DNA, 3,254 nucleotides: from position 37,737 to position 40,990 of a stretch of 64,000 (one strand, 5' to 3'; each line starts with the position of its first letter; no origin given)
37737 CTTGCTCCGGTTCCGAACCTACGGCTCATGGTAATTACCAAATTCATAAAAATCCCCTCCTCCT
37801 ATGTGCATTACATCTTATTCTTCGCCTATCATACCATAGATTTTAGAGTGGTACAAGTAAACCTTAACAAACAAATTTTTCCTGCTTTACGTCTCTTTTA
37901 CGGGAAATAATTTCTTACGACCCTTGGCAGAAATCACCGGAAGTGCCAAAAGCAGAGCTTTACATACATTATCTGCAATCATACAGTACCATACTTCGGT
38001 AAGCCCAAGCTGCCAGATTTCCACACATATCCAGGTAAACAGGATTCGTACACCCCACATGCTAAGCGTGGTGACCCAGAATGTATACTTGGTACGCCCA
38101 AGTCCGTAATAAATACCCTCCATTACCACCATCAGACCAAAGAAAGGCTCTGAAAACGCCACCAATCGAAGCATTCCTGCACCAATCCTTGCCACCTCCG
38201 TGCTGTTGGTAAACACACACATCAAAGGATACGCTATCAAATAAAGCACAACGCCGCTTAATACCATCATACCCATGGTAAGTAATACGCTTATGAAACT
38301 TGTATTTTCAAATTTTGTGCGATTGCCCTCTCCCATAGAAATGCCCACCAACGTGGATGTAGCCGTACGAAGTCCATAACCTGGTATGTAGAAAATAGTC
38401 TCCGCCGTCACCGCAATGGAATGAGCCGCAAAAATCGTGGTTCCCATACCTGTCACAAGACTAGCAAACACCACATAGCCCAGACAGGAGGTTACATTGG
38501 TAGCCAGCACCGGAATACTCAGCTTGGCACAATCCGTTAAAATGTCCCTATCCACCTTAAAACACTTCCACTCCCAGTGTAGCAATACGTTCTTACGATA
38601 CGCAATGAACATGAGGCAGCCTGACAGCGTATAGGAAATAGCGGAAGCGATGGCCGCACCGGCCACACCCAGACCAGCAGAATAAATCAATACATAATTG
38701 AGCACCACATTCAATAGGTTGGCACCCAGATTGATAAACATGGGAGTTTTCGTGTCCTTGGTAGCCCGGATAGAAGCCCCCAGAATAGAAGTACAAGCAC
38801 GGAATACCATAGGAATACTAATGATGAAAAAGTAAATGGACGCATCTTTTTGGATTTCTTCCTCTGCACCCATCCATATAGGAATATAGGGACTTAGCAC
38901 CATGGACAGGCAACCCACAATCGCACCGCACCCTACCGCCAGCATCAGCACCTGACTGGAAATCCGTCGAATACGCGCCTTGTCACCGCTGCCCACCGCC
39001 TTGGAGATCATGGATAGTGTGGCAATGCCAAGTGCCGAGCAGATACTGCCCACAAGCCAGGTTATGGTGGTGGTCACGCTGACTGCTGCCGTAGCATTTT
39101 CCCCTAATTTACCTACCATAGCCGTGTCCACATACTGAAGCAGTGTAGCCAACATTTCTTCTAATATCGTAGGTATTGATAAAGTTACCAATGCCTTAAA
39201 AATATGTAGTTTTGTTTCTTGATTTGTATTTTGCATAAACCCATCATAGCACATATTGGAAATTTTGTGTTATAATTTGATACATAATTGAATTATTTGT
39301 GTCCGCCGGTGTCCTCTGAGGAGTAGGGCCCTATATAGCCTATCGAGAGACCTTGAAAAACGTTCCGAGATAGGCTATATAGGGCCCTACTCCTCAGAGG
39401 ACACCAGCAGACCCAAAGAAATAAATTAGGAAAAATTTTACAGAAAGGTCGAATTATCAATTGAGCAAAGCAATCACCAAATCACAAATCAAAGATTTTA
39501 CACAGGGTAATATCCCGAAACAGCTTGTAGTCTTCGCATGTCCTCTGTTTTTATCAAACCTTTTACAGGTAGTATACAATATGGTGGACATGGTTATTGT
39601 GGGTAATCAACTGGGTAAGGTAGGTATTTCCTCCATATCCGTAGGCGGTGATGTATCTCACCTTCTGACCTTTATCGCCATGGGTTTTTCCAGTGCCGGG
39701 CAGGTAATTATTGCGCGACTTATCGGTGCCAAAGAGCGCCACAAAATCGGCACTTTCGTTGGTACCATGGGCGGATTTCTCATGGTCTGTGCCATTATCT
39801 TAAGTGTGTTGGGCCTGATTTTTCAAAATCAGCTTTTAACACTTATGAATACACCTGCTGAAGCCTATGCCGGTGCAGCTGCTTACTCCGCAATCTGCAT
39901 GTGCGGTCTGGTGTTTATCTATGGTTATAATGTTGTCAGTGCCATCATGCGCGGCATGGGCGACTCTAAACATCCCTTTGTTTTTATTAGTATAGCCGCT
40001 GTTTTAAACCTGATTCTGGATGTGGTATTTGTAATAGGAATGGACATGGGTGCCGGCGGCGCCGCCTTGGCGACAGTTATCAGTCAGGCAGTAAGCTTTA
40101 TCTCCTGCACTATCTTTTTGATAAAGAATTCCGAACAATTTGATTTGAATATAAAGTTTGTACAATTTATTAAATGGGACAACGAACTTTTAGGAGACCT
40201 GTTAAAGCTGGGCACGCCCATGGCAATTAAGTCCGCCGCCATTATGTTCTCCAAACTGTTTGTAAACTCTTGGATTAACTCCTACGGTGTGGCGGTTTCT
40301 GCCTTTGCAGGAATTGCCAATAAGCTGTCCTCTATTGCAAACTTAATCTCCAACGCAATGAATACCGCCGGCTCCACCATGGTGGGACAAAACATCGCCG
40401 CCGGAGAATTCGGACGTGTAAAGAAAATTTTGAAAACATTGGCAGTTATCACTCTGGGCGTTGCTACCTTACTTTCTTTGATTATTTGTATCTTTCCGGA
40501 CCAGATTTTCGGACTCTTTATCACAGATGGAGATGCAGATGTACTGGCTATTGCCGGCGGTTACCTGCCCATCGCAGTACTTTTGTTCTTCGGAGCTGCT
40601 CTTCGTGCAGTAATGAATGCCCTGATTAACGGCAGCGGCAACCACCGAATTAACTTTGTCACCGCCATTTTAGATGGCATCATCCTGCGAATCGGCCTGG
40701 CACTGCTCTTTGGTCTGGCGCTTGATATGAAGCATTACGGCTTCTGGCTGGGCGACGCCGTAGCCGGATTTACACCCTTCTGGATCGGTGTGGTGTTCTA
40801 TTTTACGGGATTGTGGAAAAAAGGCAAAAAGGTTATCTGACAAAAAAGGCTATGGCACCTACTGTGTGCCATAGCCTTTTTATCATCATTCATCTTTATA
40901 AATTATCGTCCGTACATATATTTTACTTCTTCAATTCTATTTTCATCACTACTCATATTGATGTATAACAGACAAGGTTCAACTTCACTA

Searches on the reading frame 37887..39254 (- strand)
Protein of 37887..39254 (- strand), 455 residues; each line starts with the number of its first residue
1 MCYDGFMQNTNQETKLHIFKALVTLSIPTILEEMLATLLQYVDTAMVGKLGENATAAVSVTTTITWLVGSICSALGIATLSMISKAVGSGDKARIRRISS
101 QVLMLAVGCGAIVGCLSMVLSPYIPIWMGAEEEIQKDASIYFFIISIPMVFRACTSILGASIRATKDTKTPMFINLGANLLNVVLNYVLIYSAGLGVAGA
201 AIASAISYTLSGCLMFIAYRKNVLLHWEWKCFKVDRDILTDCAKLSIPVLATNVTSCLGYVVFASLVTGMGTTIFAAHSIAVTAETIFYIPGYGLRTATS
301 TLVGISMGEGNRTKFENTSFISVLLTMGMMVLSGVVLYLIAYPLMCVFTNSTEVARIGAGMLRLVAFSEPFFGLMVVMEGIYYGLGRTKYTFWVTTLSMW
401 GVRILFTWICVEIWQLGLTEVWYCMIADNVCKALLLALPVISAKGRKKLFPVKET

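Call 65: find_encoding_contigs(protein=window:37887-39254:-, flank=2000, max_places=10)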
Protein window:37887-39254:- (455 aa): no gene with exactly this product is on record in the collection.

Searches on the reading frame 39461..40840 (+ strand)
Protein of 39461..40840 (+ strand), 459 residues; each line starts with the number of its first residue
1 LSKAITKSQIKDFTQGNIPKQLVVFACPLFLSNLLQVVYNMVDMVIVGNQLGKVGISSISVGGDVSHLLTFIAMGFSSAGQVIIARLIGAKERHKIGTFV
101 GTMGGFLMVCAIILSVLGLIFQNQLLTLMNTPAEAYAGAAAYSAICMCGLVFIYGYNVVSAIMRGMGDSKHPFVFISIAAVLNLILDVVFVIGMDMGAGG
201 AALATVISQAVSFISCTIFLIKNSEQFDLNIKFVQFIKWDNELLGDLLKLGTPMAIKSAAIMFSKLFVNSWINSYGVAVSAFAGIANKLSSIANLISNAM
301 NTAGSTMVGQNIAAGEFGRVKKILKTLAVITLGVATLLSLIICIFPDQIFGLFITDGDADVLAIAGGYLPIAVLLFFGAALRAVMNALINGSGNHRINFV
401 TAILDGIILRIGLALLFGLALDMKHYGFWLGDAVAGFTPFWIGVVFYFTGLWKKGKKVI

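Call 43: find_encoding_contigs(protein=window:39461-40840:+, flank=2500, max_places=10)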
Protein window:39461-40840:+ (459 aa): no gene with exactly this product is on record in the collection.
